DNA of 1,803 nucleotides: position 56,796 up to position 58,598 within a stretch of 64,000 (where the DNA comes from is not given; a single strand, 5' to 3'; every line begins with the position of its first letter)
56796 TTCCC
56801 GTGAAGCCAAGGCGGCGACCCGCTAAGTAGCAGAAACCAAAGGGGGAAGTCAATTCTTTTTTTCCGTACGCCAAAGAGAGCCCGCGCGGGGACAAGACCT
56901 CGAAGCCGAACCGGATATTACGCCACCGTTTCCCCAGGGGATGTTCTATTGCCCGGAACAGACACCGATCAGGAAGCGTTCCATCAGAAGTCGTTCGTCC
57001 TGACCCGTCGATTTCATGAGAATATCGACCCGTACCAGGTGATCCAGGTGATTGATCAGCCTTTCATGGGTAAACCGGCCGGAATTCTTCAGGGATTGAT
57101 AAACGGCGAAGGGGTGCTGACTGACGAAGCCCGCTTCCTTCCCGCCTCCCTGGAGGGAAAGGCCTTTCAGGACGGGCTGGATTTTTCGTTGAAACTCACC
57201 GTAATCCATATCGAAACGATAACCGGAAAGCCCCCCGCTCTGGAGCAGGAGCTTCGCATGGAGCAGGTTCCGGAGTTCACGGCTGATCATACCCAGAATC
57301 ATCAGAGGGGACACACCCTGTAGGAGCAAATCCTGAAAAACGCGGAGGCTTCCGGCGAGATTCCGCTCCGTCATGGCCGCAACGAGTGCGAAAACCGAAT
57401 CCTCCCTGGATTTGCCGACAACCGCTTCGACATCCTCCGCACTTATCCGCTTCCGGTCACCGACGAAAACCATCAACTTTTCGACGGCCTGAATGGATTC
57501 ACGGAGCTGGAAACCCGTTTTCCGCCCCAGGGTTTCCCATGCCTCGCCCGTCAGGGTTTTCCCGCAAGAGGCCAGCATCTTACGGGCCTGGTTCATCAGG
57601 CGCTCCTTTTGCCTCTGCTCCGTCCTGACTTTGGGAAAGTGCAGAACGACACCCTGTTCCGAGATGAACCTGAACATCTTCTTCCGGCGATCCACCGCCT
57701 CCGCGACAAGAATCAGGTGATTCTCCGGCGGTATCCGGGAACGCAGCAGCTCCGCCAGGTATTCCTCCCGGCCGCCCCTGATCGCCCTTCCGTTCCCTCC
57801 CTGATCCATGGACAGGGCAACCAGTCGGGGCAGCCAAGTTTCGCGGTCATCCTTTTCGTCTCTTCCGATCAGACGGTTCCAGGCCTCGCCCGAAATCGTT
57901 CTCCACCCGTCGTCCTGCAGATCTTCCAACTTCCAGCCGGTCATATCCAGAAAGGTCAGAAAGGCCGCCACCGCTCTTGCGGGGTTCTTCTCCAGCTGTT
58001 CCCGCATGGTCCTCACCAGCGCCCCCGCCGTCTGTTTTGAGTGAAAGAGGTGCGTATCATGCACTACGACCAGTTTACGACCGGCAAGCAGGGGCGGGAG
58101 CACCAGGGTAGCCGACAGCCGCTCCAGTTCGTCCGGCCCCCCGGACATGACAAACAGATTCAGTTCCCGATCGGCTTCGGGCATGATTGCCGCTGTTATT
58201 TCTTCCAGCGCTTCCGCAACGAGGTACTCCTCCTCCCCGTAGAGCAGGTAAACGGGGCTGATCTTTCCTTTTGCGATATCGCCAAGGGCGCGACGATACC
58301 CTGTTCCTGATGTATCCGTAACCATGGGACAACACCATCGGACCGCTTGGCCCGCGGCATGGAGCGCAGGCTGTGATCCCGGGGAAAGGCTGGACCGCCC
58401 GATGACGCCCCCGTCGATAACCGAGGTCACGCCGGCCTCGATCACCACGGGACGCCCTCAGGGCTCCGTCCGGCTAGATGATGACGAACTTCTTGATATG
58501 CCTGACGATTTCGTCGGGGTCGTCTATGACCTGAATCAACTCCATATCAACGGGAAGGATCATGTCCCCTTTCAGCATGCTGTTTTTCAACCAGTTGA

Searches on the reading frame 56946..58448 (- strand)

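Call 70: search_protein_families(library=pfam, proteins=[window:56946-58448:-], max_evalue=0.000001)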
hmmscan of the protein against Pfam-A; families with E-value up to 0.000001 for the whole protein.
window:56946-58448:- (500 aa): 2 families
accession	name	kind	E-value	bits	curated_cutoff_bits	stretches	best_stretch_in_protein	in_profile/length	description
PF21694.2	DNA_pol3_delta_C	-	2.2e-21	76.5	27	2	349-405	1-57/121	DNA polymerase III delta subunit, C-terminal domain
PF06144.19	DNA_pol3_delta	-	8.4e-11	42.4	21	1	67-140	1-73/124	DNA polymerase III, delta subunit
